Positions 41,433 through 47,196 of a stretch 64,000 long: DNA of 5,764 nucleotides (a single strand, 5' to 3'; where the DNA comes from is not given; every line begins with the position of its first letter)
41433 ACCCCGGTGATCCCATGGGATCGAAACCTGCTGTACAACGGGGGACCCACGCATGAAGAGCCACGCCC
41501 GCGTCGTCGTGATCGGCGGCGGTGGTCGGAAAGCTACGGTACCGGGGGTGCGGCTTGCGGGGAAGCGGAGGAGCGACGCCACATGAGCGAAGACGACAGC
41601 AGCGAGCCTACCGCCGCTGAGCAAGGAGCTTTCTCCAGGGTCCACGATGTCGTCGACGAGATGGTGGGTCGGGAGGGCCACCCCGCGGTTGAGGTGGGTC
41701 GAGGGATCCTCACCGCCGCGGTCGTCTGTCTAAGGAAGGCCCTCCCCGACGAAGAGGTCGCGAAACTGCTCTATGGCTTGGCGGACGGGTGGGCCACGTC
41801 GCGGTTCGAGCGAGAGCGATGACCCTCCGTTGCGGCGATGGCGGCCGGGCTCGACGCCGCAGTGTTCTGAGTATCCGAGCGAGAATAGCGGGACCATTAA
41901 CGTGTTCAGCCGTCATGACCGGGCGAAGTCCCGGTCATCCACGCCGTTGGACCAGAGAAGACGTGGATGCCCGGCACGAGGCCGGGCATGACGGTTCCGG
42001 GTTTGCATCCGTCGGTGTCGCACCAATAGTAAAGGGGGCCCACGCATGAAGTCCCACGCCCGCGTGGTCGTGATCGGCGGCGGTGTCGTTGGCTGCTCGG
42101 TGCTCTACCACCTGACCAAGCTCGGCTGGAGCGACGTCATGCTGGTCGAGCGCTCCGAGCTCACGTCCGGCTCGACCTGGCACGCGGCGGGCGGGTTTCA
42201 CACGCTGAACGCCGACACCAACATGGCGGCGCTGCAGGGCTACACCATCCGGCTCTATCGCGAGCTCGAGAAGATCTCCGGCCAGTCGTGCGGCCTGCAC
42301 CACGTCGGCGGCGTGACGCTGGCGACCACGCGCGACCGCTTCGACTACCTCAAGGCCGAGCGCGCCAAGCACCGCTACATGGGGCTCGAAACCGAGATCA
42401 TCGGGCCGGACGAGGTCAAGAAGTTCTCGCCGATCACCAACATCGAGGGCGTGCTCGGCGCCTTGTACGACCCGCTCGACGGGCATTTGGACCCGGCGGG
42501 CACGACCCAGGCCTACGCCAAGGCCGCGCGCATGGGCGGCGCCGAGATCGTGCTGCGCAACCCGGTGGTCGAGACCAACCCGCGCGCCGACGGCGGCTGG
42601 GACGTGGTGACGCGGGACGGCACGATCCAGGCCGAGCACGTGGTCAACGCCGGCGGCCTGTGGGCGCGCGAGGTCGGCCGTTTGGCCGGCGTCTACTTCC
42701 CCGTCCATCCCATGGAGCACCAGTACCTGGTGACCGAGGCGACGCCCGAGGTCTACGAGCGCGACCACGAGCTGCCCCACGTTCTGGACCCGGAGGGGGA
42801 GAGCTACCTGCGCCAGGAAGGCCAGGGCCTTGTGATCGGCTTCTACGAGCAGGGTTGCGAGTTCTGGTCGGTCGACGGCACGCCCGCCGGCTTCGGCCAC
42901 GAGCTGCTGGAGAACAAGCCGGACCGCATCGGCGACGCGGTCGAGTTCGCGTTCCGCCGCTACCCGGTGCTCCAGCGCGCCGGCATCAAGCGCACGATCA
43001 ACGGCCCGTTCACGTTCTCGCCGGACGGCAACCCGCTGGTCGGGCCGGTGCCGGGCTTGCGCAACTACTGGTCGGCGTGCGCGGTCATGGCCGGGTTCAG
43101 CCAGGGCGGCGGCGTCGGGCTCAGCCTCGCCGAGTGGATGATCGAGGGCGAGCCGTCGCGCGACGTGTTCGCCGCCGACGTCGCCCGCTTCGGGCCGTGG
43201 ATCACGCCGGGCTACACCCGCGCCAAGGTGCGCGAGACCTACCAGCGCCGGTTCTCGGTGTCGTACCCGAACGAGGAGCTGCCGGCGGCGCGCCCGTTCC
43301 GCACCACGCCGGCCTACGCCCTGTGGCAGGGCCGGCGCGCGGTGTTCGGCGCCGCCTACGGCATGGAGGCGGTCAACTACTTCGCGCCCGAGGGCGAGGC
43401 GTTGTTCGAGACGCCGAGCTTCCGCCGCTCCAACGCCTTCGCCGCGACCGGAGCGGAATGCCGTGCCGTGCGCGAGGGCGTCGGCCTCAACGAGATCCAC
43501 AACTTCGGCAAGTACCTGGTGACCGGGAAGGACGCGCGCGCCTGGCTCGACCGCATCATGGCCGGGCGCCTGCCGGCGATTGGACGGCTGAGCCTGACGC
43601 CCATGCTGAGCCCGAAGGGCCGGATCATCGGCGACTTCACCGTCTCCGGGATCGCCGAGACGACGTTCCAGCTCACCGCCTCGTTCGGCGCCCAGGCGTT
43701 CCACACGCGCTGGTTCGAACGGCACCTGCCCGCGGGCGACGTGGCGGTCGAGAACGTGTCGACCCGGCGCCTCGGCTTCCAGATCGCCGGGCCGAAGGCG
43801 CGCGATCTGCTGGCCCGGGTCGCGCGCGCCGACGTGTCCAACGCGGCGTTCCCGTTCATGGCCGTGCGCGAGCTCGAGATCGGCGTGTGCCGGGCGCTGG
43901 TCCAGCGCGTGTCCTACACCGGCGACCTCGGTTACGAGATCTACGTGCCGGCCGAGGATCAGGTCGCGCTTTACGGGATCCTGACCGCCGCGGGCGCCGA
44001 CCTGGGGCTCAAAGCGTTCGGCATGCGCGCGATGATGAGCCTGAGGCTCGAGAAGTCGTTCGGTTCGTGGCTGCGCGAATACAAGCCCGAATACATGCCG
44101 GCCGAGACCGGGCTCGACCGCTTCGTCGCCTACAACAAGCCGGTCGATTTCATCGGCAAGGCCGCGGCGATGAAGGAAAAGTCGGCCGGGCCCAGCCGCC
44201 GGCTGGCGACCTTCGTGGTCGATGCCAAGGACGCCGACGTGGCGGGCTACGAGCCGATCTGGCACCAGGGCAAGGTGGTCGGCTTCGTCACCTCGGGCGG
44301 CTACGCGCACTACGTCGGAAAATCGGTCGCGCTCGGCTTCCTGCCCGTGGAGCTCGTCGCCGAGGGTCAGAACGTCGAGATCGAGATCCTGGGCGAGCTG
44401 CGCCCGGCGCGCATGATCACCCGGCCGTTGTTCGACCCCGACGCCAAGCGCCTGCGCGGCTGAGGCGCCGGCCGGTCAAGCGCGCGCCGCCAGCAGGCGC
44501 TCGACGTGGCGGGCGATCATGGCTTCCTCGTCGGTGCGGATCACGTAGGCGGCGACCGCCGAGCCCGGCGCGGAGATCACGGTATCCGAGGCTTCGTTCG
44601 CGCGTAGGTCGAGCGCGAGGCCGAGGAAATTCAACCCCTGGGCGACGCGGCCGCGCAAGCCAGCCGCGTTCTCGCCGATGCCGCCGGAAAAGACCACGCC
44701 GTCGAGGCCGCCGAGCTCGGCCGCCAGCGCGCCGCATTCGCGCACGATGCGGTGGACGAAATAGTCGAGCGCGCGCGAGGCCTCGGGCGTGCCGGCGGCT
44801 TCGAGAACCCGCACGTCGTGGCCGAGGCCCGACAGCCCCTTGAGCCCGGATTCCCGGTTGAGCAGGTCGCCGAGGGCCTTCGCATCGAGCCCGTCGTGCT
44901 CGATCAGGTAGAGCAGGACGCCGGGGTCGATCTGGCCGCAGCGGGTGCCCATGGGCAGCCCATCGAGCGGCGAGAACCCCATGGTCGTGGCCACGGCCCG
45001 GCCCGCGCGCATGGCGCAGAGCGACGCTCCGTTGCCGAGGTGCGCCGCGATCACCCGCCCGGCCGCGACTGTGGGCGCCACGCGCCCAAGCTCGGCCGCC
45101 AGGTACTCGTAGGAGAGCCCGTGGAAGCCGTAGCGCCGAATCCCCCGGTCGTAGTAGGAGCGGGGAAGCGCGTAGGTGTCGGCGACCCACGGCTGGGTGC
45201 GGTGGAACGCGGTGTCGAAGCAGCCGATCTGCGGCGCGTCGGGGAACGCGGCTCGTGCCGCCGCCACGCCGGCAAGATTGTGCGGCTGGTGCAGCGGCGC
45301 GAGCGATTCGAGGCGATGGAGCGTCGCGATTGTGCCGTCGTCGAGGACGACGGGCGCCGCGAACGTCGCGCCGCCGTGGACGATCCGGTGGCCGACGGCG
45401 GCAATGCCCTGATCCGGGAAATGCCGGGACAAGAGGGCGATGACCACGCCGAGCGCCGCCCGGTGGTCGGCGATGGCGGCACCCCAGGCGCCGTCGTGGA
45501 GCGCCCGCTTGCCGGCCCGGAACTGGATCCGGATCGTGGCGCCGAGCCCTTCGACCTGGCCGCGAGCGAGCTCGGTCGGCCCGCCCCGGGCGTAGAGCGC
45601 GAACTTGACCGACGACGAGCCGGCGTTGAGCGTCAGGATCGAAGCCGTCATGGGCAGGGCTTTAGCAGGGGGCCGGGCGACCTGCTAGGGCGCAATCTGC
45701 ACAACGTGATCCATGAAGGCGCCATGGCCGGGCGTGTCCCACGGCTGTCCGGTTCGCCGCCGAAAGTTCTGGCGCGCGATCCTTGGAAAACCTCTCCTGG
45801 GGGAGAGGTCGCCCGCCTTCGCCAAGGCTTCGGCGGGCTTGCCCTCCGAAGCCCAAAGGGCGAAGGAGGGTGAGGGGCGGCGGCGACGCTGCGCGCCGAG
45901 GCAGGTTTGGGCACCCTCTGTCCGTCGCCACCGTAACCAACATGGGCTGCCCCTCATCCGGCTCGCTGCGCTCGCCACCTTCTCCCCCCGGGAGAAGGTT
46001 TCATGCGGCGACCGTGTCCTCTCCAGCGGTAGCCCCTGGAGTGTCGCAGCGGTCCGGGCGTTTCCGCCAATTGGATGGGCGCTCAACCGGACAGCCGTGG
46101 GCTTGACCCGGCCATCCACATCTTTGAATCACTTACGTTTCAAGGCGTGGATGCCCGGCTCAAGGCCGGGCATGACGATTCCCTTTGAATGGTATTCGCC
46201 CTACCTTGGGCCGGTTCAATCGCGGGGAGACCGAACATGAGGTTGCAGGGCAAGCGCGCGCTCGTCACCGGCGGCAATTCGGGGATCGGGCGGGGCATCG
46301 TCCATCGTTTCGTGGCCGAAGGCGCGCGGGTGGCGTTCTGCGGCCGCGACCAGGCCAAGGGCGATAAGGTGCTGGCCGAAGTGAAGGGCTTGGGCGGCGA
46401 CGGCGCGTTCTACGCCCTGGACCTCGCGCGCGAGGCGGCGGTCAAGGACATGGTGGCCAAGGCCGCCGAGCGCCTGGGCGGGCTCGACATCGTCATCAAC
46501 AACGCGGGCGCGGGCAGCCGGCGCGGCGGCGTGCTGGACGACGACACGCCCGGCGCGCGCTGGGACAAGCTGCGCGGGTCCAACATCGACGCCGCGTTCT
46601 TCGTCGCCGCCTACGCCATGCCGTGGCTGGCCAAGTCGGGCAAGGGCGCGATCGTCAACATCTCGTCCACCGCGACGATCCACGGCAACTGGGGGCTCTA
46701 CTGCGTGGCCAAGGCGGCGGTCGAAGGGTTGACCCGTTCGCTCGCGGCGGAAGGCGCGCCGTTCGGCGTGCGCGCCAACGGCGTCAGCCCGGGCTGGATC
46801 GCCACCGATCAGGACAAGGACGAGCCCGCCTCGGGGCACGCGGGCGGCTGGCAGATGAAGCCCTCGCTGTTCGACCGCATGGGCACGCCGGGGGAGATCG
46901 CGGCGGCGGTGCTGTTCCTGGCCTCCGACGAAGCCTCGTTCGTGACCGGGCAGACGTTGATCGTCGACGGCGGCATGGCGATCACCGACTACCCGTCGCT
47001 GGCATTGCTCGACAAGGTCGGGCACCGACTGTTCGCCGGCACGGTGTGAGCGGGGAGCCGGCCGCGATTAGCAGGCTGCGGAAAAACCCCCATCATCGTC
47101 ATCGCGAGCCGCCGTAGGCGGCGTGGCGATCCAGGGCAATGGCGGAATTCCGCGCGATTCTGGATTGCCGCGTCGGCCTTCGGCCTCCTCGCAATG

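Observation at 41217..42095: Mosaic spacer upstream of the dimethylglycine-dehydrogenase-like gene: pseudo-start of dmgdh, a small ORF, a pseudo-3' end of the flavodoxin gene, then REP hairpins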

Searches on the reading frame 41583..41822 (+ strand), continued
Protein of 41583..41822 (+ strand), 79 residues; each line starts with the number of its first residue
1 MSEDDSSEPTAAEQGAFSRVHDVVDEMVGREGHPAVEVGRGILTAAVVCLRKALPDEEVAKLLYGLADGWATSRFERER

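Call 72: find_encoding_contigs(protein=P0022, flank=6000, max_places=2)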
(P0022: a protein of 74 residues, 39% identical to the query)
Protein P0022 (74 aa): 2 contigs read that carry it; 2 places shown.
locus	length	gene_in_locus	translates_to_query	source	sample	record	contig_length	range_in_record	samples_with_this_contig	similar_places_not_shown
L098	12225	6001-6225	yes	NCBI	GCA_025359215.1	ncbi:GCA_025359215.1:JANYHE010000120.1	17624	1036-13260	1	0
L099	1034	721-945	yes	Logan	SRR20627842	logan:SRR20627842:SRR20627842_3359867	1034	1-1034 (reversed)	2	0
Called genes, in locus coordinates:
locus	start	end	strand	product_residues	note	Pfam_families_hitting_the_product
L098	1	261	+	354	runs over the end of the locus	PF00483:NTP_transferase, PF22640:ManC_GMP_beta-helix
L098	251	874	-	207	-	PF00440:TetR_N, PF08362:TetR_C_3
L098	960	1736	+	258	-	PF00005:ABC_tran, PF09818:ABC_ATPase (faint), PF00004:AAA (faint), PF13304:AAA_21 (faint)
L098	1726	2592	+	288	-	PF00528:BPD_transp_1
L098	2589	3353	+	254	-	PF00528:BPD_transp_1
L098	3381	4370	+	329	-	PF09084:NMT1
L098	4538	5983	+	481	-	PF07969:Amidohydro_3 (weak), PF01979:Amidohydro_1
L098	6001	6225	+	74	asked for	-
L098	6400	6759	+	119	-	PF01541:GIY-YIG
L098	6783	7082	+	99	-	PF07876:Dabb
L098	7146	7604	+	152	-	PF02308:MgtC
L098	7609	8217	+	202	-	PF08857:ParBc_2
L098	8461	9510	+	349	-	PF00248:Aldo_ket_red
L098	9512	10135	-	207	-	-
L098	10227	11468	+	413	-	PF01546:Peptidase_M20, PF07687:M20_dimer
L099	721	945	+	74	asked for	-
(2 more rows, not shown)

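Call 80: search_protein_families(library=pfam, proteins=[L084:982-1776:+, L097:1710-2504:+], max_evalue=0.01)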
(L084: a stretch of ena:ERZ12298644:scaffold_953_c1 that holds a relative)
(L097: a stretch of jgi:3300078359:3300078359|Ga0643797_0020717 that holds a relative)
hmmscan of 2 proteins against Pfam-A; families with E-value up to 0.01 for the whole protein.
L084:982-1776:+ (265 aa): 0 families

L097:1710-2504:+ (265 aa): 0 families

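Call 82: search_protein_families(library=padloc, proteins=[L084:982-1776:+, L090:5330-5815:+, L087:4743-4985:+, L087:5251-5706:-], max_evalue=0.01)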
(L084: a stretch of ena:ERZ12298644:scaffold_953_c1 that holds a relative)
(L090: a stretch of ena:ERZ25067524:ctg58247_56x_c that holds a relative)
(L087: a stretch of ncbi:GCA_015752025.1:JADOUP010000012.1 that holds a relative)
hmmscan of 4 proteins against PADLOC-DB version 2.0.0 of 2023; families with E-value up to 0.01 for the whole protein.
L084:982-1776:+ (265 aa): 0 families

L090:5330-5815:+ (162 aa): 0 families

L087:4743-4985:+ (81 aa): 0 families

L087:5251-5706:- (152 aa): 0 families

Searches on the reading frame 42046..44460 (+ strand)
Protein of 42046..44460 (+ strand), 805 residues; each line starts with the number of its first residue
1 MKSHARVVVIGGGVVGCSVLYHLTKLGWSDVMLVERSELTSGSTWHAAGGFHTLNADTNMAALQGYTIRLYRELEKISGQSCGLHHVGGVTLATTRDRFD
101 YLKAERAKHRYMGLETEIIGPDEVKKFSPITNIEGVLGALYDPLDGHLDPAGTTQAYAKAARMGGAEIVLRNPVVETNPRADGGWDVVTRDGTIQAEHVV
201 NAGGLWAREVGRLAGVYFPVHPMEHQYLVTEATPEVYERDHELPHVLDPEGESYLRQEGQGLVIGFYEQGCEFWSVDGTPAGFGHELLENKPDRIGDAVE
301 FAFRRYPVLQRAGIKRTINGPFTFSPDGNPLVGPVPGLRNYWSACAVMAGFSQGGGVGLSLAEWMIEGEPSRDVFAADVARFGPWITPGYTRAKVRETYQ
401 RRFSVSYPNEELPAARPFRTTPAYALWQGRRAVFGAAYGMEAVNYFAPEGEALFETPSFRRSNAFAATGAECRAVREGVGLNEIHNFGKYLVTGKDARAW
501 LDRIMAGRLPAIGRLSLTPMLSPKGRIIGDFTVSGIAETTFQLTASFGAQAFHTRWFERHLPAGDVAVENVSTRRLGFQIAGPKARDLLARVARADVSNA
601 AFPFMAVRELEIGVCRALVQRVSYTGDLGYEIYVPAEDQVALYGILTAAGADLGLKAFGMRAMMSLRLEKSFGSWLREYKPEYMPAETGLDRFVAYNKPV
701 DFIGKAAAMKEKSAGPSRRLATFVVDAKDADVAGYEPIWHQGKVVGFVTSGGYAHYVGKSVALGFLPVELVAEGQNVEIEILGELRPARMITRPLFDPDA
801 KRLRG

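Call 7: search_protein_families(library=pfam, proteins=[window:42046-44460:+], max_evalue=1)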
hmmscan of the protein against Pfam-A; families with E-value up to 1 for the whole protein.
window:42046-44460:+ (805 aa): 14 families
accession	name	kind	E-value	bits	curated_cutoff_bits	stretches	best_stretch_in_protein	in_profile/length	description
PF01266.30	DAO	-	2.8e-66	224.9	27.9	1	6-364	1-353/353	FAD dependent oxidoreductase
PF01571.26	GCV_T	-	1.3e-58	198.7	25.6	1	425-692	3-254/255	Aminomethyltransferase folate-binding domain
PF08669.17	GCV_T_C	-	1.8e-22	79.5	25.9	1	718-797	1-80/80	Glycine cleavage T-protein C-terminal barrel domain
PF16350.10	FAO_M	-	5.4e-16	58.9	27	1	367-420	1-55/56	FAD dependent oxidoreductase central domain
PF00070.33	Pyr_redox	-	0.00047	21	22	1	6-38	1-32/82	Pyridine nucleotide-disulphide oxidoreductase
PF07992.20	Pyr_redox_2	-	0.0011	18.9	26.1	1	5-38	143-175/291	Pyridine nucleotide-disulphide oxidoreductase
PF22770.2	POP1_C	-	0.0013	19.5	24.3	1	742-770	111-139/174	POP1 C-terminal domain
PF13454.12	NAD_binding_9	-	0.0057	17.1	21.8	1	8-58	1-55/155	FAD-NAD(P)-binding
PF00890.30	FAD_binding_2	-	0.012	15.3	20.4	1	7-56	2-50/414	FAD binding domain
PF13738.12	Pyr_redox_3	-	0.016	14.9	30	0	8-40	1-33/305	Pyridine nucleotide-disulphide oxidoreductase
PF13450.12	NAD_binding_8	-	0.026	15.2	21.9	1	9-49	1-42/68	NAD(P)-binding Rossmann-like domain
PF01262.27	AlaDh_PNT_C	-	0.099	12.5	23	1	4-28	28-52/214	Alanine dehydrogenase/PNT, C-terminal domain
PF00899.27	ThiF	-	0.28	10.7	28.1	1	4-34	20-50/238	ThiF family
PF01488.26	Shikimate_DH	-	0.31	11.6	24.3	1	4-38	12-46/138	Shikimate / quinate 5-dehydrogenase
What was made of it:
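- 42046..44463 (+): dimethylglycine-dehydrogenase-like gene (DAO + FAO_M + GCV_T + GCV_T_C), 805 aa, intact. Pfam (call 7).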

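Call 11: find_related_loci(query=window:42046-44460:+, collection=genome_contigs, flank=8000)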
Query window:42046-44460:+ (805 aa) in genome_contigs; peptide patterns used: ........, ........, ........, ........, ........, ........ (x = any residue, [..] = any of these).
600 stretches matched a pattern (row limit reached: there are more); 594 encode a relative of the query (tblastn E <= 1e-3); the best 80 are kept; 80 distinct loci.
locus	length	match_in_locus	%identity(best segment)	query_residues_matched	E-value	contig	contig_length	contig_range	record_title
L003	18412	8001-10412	81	1-804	0e+0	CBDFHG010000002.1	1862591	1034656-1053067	MAG: Thermohalobaculum sp. isolate 6f21eef3-4e04-431d-82cf-8d107b5bd39d genome assembly, contig: contig_2, whole genome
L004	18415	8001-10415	76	1-805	0e+0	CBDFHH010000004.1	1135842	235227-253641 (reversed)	MAG: Alphaproteobacteria bacterium isolate ca720d0a-e3d3-44bd-b835-9e3e1a19867a genome assembly, contig: contig_4, whole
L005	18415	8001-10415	78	1-805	0e+0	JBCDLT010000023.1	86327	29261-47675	MAG: Pseudomonadota bacterium isolate P01_H01_bin.91 k141_372218_length_86327_cov_21.3047, whole genome shotgun sequence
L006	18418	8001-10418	77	1-805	0e+0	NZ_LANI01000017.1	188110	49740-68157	Kiloniella litopenaei strain P1-1 contig17, whole genome shotgun sequence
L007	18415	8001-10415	77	1-805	0e+0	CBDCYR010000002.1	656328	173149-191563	MAG: Alphaproteobacteria bacterium isolate 61ea418e-1a9a-4c42-89d8-c143e3827dfe genome assembly, contig: contig_2, whole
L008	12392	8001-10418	75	1-805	0e+0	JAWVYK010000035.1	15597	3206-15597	MAG: Rhodovibrionaceae bacterium isolate HN14.bin.1 k141_1341024_length_15597_cov_9.6548, whole genome shotgun sequence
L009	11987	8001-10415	76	1-805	0e+0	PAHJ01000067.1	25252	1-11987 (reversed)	MAG: Geminicoccus sp. isolate MED756 MHASMcontig_671185, whole genome shotgun sequence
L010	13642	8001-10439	74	1-805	0e+0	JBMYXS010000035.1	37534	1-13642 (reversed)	MAG: Pikeienuella sp. isolate ME_XS_2208_bin_71 ME_XS_2208_bin_71_34, whole genome shotgun sequence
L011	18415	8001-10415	74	1-805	0e+0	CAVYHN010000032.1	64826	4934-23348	MAG: uncultured Gammaproteobacteria bacterium isolate MFD03551.bin.2.49 genome assembly, contig: contig_36366, whole gen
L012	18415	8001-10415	72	1-805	0e+0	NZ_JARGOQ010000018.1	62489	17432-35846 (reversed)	MAG: Sneathiella sp. isolate bin_em_oilr2.023 NODE_381_length_62489_cov_9.326713, whole genome shotgun sequence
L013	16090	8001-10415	72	1-805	0e+0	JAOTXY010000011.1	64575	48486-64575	MAG: Gammaproteobacteria bacterium isolate 21_Jan_SF_Bin30 21_Jan_SF_Bin30_scaffold_192_c1, whole genome shotgun sequenc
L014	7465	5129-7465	76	1-779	0e+0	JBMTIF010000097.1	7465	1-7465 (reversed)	MAG: Alphaproteobacteria bacterium isolate CJ_V8_S13_100percent_par_CJ_V8_S13_metabat.78_sub NODE_9985_length_7465_cov_3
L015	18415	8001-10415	71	1-805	0e+0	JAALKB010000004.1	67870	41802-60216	MAG: Gammaproteobacteria bacterium isolate MH1_Bin6 NODE_142_length_67870_cov_8.353904, whole genome shotgun sequence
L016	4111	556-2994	73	1-805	0e+0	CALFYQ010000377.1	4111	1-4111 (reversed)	MAG TPA_asm: uncultured Rhodobacteraceae bacterium isolate SRR6227243_bin.65_CONCOCT_v1.1_MAG genome assembly, contig: E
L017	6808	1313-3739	73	1-805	0e+0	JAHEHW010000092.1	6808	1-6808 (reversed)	MAG: Salaquimonas sp. isolate Ww476 NODE_36448_length_6808_cov_2.555256, whole genome shotgun sequence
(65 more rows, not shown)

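Call 75: search_protein_families(library=ncbifam, proteins=[window:42046-44460:+], max_evalue=0.001)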
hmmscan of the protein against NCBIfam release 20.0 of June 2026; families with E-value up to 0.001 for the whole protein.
window:42046-44460:+ (805 aa): 27 families (the best 25 are shown)
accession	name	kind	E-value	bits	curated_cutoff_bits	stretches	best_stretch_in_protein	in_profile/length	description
TIGR01372.1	soxA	subfamily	3.2e-51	174.2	1164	1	466-804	644-995/996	sarcosine oxidase subunit alpha family protein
NF001567.0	PRK00389.1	subfamily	4.2e-46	157.6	300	1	465-798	31-355/359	glycine cleavage system aminomethyltransferase GcvT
TIGR00528.1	gcvT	equivalog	8.5e-42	143.3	235.85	1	465-795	29-359/362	glycine cleavage system aminomethyltransferase GcvT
NF053776.1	TmaoDeMthMsil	equivalog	2.4e-38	132.2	1100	1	462-804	410-762/763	trimethylamine N-oxide demethylase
NF010093.0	PRK13579.1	equivalog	8.1e-31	107.1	459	1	474-796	47-364/371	glycine cleavage system aminomethyltransferase GcvT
TIGR02352.1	thiamin_ThiO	equivalog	3.7e-26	92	250.8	1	7-234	1-229/351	glycine oxidase ThiO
NF009133.0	PRK12486.1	equivalog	1.8e-23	83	410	1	464-790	40-363/369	dimethylsulfoniopropionate demethylase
NF008425.0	PRK11259.1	equivalog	4.7e-22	78.4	257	1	3-382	3-375/377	N-methyl-L-tryptophan oxidase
TIGR01373.1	soxB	subfamily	9e-19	67.6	529.45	1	2-382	28-399/407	sarcosine oxidase subunit beta family protein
TIGR03377.1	glycerol3P_GlpA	equivalog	2.1e-13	49.7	552.8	1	7-225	2-222/530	anaerobic glycerol-3-phosphate dehydrogenase subunit GlpA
NF047633.1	SyrngDmethDesA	equivalog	9.2e-13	47.5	800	1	521-671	92-248/453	syringate O-demethylase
TIGR01377.1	soxA_mon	subfamily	1.1e-12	47.4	479.65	1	7-379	3-372/381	amino oxidase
NF008313.0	PRK11101.1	equivalog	9.1e-12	44.3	425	1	4-228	8-234/548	anaerobic glycerol-3-phosphate dehydrogenase subunit A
NF001933.0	PRK00711.1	subfamily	1.8e-11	43.7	383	1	57-224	105-274/429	D-amino acid dehydrogenase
NF050086.1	pipecolate_AmaA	exception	2.9e-11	42.7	600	1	3-206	24-236/425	L-pipecolate oxidase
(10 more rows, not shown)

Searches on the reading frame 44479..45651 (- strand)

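Call 61: search_protein_families(library=pfam, proteins=[window:44479-45651:-], max_evalue=0.01)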
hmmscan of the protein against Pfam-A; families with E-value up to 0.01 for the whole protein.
window:44479-45651:- (391 aa): 1 family
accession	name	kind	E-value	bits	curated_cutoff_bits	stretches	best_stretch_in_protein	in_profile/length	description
PF00871.23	Acetate_kinase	-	1.1e-110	370.4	22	1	5-381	2-392/392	Acetokinase family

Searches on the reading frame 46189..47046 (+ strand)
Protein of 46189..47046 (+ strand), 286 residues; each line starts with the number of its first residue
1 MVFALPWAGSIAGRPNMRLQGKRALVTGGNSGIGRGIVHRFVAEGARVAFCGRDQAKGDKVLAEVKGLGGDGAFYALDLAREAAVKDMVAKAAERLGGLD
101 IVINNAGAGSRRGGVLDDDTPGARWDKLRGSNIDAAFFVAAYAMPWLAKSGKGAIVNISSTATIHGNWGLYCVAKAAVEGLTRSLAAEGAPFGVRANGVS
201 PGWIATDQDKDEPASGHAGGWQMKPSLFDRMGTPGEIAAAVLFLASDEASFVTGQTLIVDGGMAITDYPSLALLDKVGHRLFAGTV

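Call 61: search_protein_families(library=pfam, proteins=[window:46189-47046:+], max_evalue=0.01)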
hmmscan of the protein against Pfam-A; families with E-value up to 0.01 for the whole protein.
window:46189-47046:+ (286 aa): 5 families
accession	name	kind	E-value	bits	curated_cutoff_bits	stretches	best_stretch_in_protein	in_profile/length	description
PF13561.12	adh_short_C2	-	4.9e-58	196.9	27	1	30-263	5-235/236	Enoyl-(Acyl carrier protein) reductase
PF00106.31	adh_short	-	7.8e-46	156.5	26.6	1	22-211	1-189/195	short chain dehydrogenase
PF08659.16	KR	-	7.2e-09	36.2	22.6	1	25-191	4-169/180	KR domain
PF23441.1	SDR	-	5.5e-05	23.1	27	1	26-207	12-197/258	SDR-like rossmann domain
PF01370.27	Epimerase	-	0.0002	21.3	20.9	1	24-109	1-75/240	NAD dependent epimerase/dehydratase family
